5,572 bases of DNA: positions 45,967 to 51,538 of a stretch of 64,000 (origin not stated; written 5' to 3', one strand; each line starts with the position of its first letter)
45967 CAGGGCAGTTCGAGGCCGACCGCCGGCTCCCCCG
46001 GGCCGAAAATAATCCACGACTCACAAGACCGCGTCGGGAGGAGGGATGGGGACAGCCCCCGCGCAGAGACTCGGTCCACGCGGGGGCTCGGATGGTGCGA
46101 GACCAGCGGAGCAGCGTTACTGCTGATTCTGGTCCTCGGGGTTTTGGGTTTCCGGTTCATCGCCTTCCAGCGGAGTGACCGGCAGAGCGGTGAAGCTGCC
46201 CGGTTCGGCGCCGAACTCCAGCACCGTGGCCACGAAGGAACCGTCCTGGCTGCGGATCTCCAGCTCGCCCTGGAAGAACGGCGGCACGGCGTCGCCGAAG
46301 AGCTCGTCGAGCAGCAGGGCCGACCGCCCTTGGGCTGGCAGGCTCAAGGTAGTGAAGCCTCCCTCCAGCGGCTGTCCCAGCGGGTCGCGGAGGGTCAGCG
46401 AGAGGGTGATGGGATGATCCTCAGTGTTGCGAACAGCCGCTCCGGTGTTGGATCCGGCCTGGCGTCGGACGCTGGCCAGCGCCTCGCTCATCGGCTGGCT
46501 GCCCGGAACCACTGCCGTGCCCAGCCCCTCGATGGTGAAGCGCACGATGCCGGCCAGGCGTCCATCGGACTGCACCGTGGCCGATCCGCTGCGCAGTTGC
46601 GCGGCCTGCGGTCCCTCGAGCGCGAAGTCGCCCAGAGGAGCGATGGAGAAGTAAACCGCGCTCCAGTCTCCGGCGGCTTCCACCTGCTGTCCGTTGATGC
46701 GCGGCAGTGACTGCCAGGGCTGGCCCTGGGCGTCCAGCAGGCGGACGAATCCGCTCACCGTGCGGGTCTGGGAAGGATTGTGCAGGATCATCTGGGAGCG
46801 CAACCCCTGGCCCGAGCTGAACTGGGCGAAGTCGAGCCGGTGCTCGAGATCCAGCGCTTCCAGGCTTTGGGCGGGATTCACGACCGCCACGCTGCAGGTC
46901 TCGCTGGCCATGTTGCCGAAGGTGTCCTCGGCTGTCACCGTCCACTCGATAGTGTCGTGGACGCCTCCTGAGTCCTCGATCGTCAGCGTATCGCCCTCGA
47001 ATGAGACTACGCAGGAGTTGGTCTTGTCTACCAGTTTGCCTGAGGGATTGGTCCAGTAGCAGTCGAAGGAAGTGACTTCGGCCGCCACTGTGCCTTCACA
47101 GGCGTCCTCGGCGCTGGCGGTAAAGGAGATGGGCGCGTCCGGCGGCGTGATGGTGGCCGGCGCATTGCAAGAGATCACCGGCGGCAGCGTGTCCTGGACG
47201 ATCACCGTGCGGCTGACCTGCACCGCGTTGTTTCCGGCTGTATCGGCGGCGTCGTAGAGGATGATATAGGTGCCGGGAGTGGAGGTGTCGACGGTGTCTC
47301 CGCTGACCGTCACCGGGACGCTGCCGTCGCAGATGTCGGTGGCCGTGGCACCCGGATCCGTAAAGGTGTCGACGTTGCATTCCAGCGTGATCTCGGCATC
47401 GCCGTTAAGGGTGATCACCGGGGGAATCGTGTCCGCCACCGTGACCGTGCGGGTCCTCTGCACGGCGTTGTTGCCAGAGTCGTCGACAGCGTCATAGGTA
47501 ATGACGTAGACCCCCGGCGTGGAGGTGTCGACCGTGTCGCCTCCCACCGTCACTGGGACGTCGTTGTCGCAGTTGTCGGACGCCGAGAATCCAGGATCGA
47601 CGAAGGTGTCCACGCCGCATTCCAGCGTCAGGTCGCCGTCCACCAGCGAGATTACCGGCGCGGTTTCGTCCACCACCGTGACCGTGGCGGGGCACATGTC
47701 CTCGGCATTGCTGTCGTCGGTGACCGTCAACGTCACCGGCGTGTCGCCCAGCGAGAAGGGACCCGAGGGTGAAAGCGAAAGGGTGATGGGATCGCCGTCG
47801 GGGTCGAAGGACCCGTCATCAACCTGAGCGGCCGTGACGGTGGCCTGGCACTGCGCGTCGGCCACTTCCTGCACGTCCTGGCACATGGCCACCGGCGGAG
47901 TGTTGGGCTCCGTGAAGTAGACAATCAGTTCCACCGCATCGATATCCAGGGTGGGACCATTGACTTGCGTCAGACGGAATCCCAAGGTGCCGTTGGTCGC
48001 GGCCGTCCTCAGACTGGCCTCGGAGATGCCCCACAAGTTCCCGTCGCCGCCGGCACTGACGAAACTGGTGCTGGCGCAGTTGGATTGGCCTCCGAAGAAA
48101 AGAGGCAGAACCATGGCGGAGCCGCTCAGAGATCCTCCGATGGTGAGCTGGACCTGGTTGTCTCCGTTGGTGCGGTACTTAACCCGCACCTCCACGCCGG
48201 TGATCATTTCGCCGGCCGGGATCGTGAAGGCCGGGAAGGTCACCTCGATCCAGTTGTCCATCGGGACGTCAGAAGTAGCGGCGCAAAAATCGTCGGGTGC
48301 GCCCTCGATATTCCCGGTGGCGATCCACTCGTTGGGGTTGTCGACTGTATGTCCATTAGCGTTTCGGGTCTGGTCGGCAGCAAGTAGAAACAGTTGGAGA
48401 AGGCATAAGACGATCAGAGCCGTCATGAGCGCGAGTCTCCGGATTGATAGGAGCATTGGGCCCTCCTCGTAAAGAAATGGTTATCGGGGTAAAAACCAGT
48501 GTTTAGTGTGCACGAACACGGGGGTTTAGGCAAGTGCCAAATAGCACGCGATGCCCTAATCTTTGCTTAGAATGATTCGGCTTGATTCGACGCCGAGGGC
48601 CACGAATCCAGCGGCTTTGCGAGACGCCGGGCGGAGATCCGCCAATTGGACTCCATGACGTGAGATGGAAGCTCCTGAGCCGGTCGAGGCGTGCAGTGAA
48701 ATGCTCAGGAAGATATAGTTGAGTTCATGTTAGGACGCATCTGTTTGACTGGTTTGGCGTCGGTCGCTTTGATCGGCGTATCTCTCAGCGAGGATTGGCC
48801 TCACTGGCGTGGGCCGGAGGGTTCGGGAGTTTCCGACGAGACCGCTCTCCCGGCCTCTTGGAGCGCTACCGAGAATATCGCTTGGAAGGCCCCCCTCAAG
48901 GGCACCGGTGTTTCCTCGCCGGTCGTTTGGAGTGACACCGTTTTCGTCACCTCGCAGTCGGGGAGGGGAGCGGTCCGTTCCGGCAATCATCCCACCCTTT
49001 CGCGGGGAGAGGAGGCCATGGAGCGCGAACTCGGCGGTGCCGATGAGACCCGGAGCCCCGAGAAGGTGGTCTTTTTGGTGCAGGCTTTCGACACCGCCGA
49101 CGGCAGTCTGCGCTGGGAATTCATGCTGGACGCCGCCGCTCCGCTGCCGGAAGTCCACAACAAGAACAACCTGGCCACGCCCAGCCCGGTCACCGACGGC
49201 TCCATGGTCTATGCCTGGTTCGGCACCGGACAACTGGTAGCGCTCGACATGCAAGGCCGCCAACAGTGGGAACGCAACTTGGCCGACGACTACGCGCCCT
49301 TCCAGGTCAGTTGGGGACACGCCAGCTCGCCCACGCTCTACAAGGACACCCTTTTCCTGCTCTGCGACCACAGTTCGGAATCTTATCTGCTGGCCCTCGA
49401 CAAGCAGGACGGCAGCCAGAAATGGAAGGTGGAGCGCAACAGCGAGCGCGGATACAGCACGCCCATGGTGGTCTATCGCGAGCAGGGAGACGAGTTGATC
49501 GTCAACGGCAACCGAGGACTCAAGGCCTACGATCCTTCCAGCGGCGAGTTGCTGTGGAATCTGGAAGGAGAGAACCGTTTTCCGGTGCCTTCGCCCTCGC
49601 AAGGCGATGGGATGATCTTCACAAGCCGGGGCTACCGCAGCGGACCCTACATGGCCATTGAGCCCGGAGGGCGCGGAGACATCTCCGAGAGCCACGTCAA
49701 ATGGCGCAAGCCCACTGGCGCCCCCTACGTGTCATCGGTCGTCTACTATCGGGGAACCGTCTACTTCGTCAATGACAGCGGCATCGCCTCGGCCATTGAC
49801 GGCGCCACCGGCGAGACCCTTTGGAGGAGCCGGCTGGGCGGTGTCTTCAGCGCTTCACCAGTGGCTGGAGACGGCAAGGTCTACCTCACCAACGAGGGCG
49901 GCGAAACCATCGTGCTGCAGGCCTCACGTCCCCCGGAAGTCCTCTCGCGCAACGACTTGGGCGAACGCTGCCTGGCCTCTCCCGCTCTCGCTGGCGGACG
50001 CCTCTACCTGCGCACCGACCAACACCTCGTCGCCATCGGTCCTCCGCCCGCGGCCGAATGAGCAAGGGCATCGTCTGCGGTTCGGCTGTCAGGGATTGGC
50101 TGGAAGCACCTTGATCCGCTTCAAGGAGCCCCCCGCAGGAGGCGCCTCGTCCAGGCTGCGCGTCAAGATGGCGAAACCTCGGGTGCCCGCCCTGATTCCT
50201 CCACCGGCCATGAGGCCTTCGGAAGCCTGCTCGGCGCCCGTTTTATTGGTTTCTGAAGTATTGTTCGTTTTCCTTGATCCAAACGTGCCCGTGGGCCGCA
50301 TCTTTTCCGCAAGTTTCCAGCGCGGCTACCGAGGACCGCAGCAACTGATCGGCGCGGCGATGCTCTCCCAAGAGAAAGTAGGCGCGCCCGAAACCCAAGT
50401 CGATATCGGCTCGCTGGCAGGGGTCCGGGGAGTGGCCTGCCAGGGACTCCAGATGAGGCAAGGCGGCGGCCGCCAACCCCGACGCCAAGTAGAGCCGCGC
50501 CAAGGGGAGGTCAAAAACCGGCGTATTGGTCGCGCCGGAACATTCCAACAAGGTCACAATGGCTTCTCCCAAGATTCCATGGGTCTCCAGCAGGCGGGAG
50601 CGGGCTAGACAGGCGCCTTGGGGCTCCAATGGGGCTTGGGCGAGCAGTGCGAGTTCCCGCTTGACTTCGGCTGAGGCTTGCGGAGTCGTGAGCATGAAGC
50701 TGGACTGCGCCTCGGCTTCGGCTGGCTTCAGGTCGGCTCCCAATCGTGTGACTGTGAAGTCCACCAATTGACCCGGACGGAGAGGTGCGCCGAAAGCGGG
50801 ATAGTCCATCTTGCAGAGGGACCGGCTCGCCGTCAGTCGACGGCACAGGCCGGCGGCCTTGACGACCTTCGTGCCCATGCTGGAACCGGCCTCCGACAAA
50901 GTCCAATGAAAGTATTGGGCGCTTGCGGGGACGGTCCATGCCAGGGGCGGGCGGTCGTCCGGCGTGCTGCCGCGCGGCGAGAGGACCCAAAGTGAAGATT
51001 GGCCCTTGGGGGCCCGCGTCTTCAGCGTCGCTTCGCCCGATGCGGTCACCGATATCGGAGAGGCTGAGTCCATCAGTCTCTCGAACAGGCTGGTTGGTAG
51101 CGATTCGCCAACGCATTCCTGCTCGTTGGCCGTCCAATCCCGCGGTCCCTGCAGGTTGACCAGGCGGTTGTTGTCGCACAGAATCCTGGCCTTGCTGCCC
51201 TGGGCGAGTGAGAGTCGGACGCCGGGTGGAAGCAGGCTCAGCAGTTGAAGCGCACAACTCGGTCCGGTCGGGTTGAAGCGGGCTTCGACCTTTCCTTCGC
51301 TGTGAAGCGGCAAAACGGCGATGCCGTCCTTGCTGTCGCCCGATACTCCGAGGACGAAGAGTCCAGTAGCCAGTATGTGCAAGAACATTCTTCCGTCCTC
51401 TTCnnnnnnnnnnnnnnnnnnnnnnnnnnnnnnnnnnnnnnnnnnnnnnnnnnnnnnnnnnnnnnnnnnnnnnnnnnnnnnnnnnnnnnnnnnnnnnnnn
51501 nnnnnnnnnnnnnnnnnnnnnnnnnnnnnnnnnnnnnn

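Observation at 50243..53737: Membrane-spanning CHAT (caspase-like) protease with inverted architecture (cytoplasmic N-terminal CHAT, one TM helix, periplasmic TPR) plus a co-transcribed secreted partner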

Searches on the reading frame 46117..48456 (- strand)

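Call 3: search_protein_families(library=pfam, proteins=[window:46117-48456:-], max_evalue=0.1)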
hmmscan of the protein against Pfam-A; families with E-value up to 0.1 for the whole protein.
window:46117-48456:- (779 aa): 5 families
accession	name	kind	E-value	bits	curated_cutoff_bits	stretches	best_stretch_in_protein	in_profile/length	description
PF16403.11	Bact_surface_Ig-like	-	4.3e-29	100.8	27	2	348-420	1-71/71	Bacterial surface protein, Ig-like domain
PF18981.6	InlK_D3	-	0.00025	21.5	25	2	307-340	42-75/75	Internalin K domain (D3/D4)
PF13750.12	Big_3_3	-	0.0092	16.1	27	0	314-379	14-79/157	Bacterial Ig-like domain (group 3)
PF22460.2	Neopullulanase-like_C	-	0.015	16.1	27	0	606-638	37-69/79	Neopullulanase-like, C-terminal domain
PF07523.18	Big_3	-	0.02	15.6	21.2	0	301-340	36-68/68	Bacterial Ig-like domain (group 3)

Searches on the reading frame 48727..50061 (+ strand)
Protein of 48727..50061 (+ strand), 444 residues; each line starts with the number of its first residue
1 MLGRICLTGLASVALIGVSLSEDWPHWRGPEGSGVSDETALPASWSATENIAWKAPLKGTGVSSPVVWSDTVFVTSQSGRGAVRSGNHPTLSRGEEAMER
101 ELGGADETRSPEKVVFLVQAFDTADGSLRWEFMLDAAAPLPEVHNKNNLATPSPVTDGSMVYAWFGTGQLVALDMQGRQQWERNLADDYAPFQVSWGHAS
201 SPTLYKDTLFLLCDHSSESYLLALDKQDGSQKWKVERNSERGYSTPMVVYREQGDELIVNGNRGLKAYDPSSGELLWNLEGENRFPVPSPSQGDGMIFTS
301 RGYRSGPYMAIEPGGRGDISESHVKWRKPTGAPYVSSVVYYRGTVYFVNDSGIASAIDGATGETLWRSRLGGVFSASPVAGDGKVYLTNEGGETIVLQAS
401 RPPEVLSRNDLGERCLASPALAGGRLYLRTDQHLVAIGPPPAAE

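Call 3: search_protein_families(library=pfam, proteins=[window:48727-50061:+], max_evalue=0.1)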
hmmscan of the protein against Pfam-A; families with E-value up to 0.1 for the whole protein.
window:48727-50061:+ (444 aa): 6 families
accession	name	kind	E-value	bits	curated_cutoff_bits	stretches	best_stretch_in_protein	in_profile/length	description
PF13360.13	PQQ_2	-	1.1e-29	104.2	27.6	3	118-349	5-214/233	Outer membrane protein assembly factor BamB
PF13570.13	Beta-prop_ACSF4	-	1.1e-11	45.1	133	2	119-275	158-294/329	Beta-alanine-activating enzyme, beta-propeller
PF01011.28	PQQ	-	1e-10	41.4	26.7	1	168-255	497-592/595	Glucose/ethanol/alcohol dehydrogenase, beta-propeller domain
PF25293.1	Beta-prop_EMC1_N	-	2.6e-06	27.7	34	0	216-282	82-148/219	EMC1 N-terminal beta-propeller domain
PF23727.1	Beta-prop_FAM234A_B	-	0.0047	15.9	26.4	0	176-247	61-130/467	FAM234A/B beta-propeller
PF03478.24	Beta-prop_KIB1-4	-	0.015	15.3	27.4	0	318-396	101-167/242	KIB1-4 beta-propeller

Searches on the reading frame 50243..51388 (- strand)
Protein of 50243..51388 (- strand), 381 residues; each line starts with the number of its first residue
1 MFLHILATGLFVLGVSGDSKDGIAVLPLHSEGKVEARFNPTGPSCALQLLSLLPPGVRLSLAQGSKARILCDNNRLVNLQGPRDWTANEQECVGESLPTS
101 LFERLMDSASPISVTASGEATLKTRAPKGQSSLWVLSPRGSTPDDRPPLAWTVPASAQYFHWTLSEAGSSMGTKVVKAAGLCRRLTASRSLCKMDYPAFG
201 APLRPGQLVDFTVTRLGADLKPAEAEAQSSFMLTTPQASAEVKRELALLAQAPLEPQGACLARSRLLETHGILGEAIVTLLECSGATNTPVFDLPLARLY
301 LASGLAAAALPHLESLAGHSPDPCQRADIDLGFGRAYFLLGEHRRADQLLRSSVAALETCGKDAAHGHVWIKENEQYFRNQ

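Call 3: search_protein_families(library=pfam, proteins=[window:50243-51388:-], max_evalue=0.1)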
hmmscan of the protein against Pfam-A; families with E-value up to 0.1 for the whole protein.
window:50243-51388:- (381 aa): 3 families
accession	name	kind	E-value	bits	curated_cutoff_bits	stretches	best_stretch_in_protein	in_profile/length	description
PF14559.12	TPR_19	-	0.00031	21.4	25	1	301-352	2-50/68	Tetratricopeptide repeat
PF07721.20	TPR_4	-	0.0015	19.4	27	0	291-314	2-25/26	Tetratricopeptide repeat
PF13428.12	TPR_14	-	0.05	14.7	23.5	0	296-322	7-33/44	Tetratricopeptide repeat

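Call 4: search_protein_families(library=ncbifam, proteins=[window:50243-51388:-], max_evalue=0.1)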
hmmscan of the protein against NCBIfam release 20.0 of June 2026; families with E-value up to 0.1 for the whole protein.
window:50243-51388:- (381 aa): 0 families

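Call 5: search_protein_families(library=padloc, proteins=[window:50243-51388:-], max_evalue=0.1)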
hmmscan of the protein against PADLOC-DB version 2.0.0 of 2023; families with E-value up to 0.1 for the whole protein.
window:50243-51388:- (381 aa): 0 families

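Call 10: find_homologous_proteins(query=window:50243-51388:-)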
Query window:50243-51388:- (381 aa): 2 proteins with E <= 0.001 among 8000 candidates.
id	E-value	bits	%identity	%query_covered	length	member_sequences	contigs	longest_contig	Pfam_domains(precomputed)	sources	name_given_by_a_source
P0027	9.6e-250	846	99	100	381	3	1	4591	-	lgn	-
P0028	1.7e-117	411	53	98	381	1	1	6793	-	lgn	-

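Call 11: find_encoding_contigs(protein=P0028, flank=10000)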
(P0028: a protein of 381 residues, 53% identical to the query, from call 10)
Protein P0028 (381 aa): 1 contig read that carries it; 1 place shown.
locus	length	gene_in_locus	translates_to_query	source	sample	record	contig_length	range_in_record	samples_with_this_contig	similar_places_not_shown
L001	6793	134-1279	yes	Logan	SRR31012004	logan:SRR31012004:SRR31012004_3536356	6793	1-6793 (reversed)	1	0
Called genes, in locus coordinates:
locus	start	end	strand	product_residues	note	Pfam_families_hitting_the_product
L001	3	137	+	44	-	?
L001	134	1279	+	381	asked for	-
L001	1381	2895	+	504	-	PF01435:Peptidase_M48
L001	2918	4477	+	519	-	PF00656:Peptidase_C14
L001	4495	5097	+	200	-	PF23914:TPR_CcmH_CycH (faint), PF00515:TPR_1 (faint), PF07719:TPR_2 (faint), PF13424:TPR_12 (faint), PF13428:TPR_14 (faint), PF13414:TPR_11 (faint), PF13432:TPR_16 (weak), PF14559:TPR_19 (faint), +1 more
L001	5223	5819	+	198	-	-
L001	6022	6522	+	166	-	-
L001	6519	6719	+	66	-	-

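Call 12: find_encoding_contigs(protein=P0027, flank=10000)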
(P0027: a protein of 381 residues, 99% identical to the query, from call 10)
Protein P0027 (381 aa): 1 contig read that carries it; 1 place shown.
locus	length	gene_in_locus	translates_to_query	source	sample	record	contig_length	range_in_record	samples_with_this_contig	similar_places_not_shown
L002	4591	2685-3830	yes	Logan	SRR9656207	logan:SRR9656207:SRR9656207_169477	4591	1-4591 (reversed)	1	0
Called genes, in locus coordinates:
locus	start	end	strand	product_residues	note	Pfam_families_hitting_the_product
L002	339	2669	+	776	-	PF12770:CHAT, PF00515:TPR_1 (faint), PF07719:TPR_2 (faint), PF13181:TPR_8 (faint), PF13371:TPR_9 (faint), PF13432:TPR_16 (weak), PF13428:TPR_14 (weak), PF14559:TPR_19 (weak), +2 more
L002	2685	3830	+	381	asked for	-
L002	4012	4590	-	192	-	?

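Call 23: find_related_loci(query=A1, collection=genome_contigs, flank=10000)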
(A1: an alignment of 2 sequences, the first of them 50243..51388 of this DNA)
Query A1 (381 aa) in genome_contigs; peptide patterns used: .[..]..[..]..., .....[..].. (x = any residue, [..] = any of these).
78 stretches matched a pattern, but none encodes a relative of the query by tblastn (E <= 1e-3).

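Call 27: predict_structure(alignment_id=A1)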
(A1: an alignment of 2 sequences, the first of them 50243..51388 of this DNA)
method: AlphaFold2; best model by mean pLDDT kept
length: 381 residues; sequences in the alignment: 2
mean_pLDDT: 40.7   pTM: 0.31
mean pLDDT of the five models: 40.7, 39.8, 37.9, 37.6, 32.9
residues with pLDDT >= 90: 0; 70-90: 36; 50-70: 65; < 50: 280
segments of 3 or more residues with pLDDT < 50: 1-76, 85-91, 95-242, 252-254, 268-273, 285-309, 311-313
pLDDT, mean of each block of 10 residues (from residue 1): 28 22 22 22 26 39 45 49 48 44 29 24 26 24 26 21 23 28 28 30 28 32 29 31 51 53 49 52 46 40 47 50 68 63 73 85 74 72 40
secondary structure, 60 per line:
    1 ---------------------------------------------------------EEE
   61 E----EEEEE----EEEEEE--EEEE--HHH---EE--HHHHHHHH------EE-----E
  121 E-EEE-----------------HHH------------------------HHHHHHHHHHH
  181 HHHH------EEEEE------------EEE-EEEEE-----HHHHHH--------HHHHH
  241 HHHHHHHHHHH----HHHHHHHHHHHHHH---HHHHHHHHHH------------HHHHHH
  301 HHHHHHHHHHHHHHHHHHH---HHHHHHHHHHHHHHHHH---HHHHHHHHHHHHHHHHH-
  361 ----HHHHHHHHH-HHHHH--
elements in order: E58-61 E66-70 E75-80 E83-86 H99-106 E123-125 H170-184 E191-195 E208-210 E212-216 H222-227 H236-251 H256-269 H273-282 H295-319 H323-339 H343-359 H365-373 H375-379

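Call 33: find_related_loci(query=A1, collection=metagenome_contigs, flank=10000)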
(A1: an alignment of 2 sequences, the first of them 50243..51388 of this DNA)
Query A1 (381 aa) in metagenome_contigs; peptide patterns used: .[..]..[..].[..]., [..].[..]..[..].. (x = any residue, [..] = any of these).
111 stretches matched a pattern, but none encodes a relative of the query by tblastn (E <= 1e-3).

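Call 58: find_homologous_proteins(query=A1, max_evalue=0.01)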
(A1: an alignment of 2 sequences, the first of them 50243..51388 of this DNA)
Query A1 (2 sequences) (381 aa, profile of the alignment): 2 proteins with E <= 0.01 among 8000 candidates.
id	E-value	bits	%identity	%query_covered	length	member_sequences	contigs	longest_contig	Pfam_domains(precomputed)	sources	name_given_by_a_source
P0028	6.7e-230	781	53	98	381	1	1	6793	-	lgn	-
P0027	3.8e-226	768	99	100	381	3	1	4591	-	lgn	-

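Call 63: search_protein_families(library=pfam, proteins=[L001:1381-2895:+, L001:2918-4477:+, L001:4495-5097:+, L001:5223-5819:+, L001:6022-6522:+, P0028], max_evalue=0.01)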
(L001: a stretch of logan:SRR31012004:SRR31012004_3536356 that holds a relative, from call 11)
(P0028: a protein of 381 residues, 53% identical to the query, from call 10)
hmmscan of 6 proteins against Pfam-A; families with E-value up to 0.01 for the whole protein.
L001:1381-2895:+ (504 aa): 2 families
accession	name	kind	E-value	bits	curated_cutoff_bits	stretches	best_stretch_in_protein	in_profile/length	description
PF01435.24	Peptidase_M48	-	3.5e-14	53.5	20.3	1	149-314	46-181/186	Peptidase family M48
PF13414.12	TPR_11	-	4.2e-05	23.6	26.8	1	365-390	13-38/42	TPR repeat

L001:2918-4477:+ (519 aa): 2 families
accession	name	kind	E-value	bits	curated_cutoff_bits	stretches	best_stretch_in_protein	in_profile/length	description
PF00656.27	Peptidase_C14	-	3.6e-22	79.6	21.4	1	268-497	2-223/233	Caspase domain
PF12770.12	CHAT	-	7e-05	22.8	24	1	228-361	56-165/289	CHAT domain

L001:4495-5097:+ (200 aa): 13 families
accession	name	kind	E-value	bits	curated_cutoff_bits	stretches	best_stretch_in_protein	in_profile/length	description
PF07719.23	TPR_2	-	2.1e-14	52.8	27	3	132-162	2-32/34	Tetratricopeptide repeat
PF13432.12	TPR_16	-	4.8e-13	49.7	32.7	3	35-97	3-65/65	Tetratricopeptide repeat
PF00515.34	TPR_1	-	1.8e-08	34.3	27.8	1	132-161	2-31/34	Tetratricopeptide repeat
PF13428.12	TPR_14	-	3.6e-08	33.8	23.5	1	67-106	5-44/44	Tetratricopeptide repeat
PF13414.12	TPR_11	-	1.1e-07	31.9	26.8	1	77-110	8-41/42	TPR repeat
PF13431.12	TPR_17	-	1.8e-06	28.2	24.4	0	86-116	2-32/34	Tetratricopeptide repeat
PF13424.12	TPR_12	-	3.2e-06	27.7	30.1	1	98-162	4-76/77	Tetratricopeptide repeat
PF14559.12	TPR_19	-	3.1e-05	24.7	25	1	41-103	3-65/68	Tetratricopeptide repeat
PF13181.12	TPR_8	-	5.7e-05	23.4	25.7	0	133-159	3-29/34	Tetratricopeptide repeat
PF13374.12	TPR_10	-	0.00023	21.5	27.5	0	136-160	7-31/42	Tetratricopeptide repeat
PF23914.1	TPR_CcmH_CycH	-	0.00048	20.4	42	1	40-123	61-147/158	Cytochrome c-type biogenesis protein H TPR domain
PF25063.1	ARM_TT21_C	-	0.00066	20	35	0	75-166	107-199/209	Tetratricopeptide repeat protein 21 C-terminal ARM domain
PF17874.7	TPR_MalT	-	0.0049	16.6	45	0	35-90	7-67/336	MalT-like TPR region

L001:5223-5819:+ (198 aa): 0 families

L001:6022-6522:+ (166 aa): 0 families

P0028 (381 aa): 0 families

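Call 70: search_solved_structures(query=A1, max_evalue=10, show_alignments=1)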
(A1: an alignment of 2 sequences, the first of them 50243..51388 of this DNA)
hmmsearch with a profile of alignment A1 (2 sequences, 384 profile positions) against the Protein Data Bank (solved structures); distinct sequences matched with E-value up to 10: 1.
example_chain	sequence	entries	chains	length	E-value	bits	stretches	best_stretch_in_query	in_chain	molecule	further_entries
3k9i_A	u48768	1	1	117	0.79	11.7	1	307-359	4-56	BH0479 protein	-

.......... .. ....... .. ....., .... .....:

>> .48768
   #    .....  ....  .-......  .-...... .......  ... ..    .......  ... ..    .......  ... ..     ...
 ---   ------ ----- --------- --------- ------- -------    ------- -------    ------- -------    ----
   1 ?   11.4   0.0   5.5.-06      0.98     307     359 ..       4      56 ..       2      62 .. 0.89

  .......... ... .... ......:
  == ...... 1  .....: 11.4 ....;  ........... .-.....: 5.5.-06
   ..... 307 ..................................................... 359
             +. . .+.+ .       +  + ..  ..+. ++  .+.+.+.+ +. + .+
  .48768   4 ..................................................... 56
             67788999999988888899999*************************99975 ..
